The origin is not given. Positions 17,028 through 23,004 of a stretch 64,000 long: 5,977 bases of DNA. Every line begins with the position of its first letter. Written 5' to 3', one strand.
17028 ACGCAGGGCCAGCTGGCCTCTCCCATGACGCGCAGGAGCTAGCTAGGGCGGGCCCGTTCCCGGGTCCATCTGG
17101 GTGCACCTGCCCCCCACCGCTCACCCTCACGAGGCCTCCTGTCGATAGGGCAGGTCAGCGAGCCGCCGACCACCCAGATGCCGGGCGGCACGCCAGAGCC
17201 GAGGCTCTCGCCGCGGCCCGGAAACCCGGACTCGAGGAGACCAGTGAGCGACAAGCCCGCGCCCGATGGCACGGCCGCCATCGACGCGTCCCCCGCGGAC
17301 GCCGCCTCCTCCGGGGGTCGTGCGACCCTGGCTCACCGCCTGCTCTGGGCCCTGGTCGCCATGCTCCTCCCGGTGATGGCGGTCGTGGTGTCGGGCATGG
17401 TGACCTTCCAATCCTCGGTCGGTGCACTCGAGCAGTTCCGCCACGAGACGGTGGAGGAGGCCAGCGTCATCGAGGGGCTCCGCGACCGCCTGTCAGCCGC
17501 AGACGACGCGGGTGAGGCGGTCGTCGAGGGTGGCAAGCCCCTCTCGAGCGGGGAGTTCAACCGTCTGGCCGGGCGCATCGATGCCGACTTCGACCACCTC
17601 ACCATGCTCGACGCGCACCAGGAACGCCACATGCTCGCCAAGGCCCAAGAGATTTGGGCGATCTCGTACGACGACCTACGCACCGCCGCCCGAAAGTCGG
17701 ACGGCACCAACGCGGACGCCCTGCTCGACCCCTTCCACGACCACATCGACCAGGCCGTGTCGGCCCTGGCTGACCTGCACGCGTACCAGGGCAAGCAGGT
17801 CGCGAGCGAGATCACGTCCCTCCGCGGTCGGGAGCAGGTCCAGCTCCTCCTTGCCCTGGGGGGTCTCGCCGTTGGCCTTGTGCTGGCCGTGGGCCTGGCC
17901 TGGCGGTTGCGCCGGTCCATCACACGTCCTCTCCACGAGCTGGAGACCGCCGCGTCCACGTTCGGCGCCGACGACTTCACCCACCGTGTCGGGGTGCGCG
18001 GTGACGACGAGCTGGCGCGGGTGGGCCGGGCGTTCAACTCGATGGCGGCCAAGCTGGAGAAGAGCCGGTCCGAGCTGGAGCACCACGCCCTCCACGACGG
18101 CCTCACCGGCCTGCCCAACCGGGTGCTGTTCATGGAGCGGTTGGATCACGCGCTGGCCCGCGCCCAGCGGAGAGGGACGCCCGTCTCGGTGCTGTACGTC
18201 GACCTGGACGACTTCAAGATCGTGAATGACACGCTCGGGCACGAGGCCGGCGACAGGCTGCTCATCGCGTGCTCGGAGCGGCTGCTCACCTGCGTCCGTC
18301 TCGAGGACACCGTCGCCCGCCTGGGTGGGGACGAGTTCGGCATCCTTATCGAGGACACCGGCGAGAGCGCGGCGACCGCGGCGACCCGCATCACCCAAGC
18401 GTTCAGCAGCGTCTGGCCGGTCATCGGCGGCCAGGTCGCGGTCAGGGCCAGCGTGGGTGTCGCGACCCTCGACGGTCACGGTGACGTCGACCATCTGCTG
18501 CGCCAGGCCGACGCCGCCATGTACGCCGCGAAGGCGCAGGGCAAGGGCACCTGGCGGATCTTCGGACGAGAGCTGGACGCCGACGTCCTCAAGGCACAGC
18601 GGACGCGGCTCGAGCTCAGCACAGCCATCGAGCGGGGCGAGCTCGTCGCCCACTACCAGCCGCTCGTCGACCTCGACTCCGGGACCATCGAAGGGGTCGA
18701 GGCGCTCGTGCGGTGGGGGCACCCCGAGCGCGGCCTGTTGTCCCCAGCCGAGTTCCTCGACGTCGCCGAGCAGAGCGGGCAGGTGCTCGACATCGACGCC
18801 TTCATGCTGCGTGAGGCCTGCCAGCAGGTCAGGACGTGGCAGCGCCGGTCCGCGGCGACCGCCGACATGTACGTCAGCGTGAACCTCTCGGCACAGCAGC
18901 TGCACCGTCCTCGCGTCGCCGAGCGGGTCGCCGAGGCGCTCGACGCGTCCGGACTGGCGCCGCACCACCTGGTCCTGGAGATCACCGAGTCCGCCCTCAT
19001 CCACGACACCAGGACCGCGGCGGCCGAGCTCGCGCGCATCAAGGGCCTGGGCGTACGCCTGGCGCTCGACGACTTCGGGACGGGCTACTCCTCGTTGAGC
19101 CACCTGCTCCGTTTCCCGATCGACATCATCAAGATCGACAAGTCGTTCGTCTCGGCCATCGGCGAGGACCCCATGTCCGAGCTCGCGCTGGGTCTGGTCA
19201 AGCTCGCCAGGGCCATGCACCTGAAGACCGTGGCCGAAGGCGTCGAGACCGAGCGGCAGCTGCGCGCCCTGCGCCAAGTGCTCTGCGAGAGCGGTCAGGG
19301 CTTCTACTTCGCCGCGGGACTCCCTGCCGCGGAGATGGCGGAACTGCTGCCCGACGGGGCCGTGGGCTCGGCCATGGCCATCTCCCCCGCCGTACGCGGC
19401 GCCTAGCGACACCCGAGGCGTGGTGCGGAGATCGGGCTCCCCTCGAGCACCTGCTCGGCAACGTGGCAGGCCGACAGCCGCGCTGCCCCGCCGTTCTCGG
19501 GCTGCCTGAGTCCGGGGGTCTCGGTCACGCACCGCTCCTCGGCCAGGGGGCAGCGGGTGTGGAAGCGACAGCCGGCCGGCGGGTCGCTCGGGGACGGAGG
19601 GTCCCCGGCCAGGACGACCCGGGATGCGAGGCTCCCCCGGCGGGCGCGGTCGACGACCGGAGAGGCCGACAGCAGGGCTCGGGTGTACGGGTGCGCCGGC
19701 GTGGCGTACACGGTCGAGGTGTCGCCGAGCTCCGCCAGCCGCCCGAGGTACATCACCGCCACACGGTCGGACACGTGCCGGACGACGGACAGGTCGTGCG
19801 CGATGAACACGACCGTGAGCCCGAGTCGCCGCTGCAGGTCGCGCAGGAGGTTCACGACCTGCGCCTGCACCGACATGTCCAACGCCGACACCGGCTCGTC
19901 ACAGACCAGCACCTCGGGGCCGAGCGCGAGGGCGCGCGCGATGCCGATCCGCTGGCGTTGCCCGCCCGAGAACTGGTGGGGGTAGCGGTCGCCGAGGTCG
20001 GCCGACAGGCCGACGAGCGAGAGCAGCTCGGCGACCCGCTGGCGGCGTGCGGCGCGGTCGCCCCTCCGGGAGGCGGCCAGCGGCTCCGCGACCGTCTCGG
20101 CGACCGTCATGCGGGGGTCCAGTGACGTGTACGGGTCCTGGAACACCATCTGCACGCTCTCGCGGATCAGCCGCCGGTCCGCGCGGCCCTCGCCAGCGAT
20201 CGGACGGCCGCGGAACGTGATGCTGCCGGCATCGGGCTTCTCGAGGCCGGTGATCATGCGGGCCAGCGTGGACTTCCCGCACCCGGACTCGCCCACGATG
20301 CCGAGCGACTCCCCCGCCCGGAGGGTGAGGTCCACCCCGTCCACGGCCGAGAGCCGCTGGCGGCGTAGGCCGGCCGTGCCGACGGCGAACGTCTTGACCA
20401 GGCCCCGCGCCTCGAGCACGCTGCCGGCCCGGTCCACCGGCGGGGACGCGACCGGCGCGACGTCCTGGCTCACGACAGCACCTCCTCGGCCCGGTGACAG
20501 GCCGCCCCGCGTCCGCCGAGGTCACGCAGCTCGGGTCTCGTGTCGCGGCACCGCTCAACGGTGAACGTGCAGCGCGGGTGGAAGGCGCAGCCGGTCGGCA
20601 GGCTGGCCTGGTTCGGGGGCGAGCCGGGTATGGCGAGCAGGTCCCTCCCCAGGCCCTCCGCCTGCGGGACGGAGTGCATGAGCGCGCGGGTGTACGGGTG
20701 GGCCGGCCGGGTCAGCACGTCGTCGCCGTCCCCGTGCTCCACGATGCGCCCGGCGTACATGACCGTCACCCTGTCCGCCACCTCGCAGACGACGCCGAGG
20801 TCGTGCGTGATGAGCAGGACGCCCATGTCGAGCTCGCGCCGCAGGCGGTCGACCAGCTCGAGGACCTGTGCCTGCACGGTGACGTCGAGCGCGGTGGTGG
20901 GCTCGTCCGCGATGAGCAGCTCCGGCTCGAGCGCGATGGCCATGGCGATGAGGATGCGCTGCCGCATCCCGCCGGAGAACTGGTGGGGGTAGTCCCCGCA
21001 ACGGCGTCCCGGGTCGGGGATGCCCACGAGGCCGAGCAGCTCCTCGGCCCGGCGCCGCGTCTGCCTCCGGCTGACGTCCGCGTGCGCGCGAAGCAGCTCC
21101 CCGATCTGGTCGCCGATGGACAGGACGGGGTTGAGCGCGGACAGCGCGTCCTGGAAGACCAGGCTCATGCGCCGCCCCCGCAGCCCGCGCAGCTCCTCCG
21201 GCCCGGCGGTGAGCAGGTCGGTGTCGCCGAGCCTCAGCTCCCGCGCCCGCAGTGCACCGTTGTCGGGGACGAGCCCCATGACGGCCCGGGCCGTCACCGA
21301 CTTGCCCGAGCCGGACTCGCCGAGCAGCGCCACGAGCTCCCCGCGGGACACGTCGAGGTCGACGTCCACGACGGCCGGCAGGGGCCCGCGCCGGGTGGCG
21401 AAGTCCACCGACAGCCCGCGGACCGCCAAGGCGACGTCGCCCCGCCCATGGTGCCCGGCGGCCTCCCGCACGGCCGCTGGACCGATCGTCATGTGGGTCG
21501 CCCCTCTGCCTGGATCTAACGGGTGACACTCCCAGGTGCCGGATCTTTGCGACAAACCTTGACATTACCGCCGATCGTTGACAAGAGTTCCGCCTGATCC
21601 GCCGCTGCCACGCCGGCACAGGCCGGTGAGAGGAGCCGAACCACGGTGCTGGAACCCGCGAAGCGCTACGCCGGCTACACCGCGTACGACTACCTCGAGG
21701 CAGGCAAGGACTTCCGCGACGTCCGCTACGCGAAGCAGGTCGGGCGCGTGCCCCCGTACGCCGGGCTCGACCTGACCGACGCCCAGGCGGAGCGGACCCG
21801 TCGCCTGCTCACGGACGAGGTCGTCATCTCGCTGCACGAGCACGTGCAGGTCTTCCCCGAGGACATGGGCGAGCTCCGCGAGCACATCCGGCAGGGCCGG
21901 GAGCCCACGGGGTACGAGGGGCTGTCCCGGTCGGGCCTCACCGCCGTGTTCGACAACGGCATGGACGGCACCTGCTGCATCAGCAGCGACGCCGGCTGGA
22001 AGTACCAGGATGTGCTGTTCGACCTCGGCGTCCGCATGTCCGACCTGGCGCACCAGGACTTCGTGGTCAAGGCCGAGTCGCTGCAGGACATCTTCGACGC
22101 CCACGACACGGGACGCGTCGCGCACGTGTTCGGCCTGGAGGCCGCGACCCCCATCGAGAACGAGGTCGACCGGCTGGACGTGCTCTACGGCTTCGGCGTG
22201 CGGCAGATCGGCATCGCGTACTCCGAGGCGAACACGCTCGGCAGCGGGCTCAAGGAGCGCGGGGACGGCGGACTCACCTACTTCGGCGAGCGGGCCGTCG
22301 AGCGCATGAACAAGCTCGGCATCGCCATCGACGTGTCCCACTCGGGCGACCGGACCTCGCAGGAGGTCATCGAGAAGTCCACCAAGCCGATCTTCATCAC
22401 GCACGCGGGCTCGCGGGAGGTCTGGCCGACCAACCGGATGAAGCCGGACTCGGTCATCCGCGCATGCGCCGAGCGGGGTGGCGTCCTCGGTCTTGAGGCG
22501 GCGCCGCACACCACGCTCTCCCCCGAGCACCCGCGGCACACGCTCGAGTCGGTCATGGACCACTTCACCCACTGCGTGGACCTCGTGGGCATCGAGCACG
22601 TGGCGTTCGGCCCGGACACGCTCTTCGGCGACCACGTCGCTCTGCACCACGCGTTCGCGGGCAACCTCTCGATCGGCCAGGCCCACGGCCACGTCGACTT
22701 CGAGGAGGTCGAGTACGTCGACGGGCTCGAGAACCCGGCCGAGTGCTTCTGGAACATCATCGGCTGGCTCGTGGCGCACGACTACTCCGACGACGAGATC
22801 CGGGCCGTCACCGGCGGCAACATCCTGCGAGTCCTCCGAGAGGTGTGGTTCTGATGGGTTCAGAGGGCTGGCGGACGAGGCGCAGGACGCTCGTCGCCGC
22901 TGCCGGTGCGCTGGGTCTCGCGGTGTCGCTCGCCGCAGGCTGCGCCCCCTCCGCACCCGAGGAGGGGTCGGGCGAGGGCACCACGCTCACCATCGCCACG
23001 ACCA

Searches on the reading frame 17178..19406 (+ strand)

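Call 41: search_protein_families(library=pfam, proteins=[window:17178-19406:+], max_evalue=0.0001)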
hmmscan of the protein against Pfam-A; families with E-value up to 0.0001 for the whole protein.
window:17178-19406:+ (742 aa): 3 families
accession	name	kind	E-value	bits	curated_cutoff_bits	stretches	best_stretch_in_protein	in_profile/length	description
PF00563.25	EAL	-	7.2e-74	248.5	31.3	1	479-712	3-234/236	EAL domain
PF00990.26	GGDEF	-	8.7e-45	152.8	23.8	1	304-456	1-159/161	Diguanylate cyclase, GGDEF domain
PF00672.30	HAMP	-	1.7e-14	54.3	25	1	244-294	2-52/53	HAMP domain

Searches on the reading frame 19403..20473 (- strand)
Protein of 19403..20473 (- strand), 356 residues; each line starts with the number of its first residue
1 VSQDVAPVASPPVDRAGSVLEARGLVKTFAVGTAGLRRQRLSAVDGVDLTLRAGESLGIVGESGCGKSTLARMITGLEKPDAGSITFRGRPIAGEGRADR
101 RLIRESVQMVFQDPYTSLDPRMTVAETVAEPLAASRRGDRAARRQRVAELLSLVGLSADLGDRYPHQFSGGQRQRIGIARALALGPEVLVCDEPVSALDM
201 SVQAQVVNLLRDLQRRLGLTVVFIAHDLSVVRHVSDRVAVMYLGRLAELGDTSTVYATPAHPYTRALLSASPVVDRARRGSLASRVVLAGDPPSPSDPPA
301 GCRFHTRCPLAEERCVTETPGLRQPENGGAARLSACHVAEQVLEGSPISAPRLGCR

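Call 41: search_protein_families(library=pfam, proteins=[window:19403-20473:-], max_evalue=0.0001)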
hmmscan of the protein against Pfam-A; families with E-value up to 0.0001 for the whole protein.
window:19403-20473:- (356 aa): 4 families
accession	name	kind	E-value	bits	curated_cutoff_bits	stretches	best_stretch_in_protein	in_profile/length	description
PF00005.33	ABC_tran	-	6.6e-37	127.6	25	1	45-195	2-136/137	ABC transporter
PF08352.17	oligo_HPY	-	1.9e-17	63.8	27.1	1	248-315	2-65/65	Oligopeptide/dipeptide transporter, C-terminal region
PF13304.12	AAA_21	-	4.4e-05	24.1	27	0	160-231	230-303/304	AAA domain, putative AbiEii toxin, Type IV TA system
PF13401.12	AAA_22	-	5.1e-05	24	27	0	58-225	9-122/130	AAA domain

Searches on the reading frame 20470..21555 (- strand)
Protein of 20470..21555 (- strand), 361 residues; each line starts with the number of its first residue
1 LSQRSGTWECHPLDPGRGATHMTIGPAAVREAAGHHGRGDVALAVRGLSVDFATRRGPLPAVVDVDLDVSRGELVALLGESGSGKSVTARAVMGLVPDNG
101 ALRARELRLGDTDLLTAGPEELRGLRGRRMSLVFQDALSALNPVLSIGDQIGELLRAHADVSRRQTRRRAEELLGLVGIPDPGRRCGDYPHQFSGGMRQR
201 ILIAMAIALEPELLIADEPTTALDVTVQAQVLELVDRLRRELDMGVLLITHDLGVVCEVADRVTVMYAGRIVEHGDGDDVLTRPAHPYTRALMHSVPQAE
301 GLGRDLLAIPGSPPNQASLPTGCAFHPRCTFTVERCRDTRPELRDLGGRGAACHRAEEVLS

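Call 41: search_protein_families(library=pfam, proteins=[window:20470-21555:-], max_evalue=0.0001)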
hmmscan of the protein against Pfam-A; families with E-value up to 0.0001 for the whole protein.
window:20470-21555:- (361 aa): 3 families
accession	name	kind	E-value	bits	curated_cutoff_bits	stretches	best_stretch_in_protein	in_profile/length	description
PF00005.33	ABC_tran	-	7.8e-26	91.7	25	1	64-221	3-137/137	ABC transporter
PF08352.17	oligo_HPY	-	1.1e-19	71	27.1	1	272-336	1-65/65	Oligopeptide/dipeptide transporter, C-terminal region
PF13304.12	AAA_21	-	1.8e-05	25.4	27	0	189-255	234-302/304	AAA domain, putative AbiEii toxin, Type IV TA system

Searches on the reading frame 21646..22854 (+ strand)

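Call 41: search_protein_families(library=pfam, proteins=[window:21646-22854:+], max_evalue=0.0001)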
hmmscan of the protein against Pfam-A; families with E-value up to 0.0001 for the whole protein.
window:21646-22854:+ (402 aa): 1 family
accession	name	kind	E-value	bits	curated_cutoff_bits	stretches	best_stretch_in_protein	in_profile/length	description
PF01244.27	Peptidase_M19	-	5.1e-60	203.7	26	1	135-399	82-319/319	Membrane dipeptidase (Peptidase family M19)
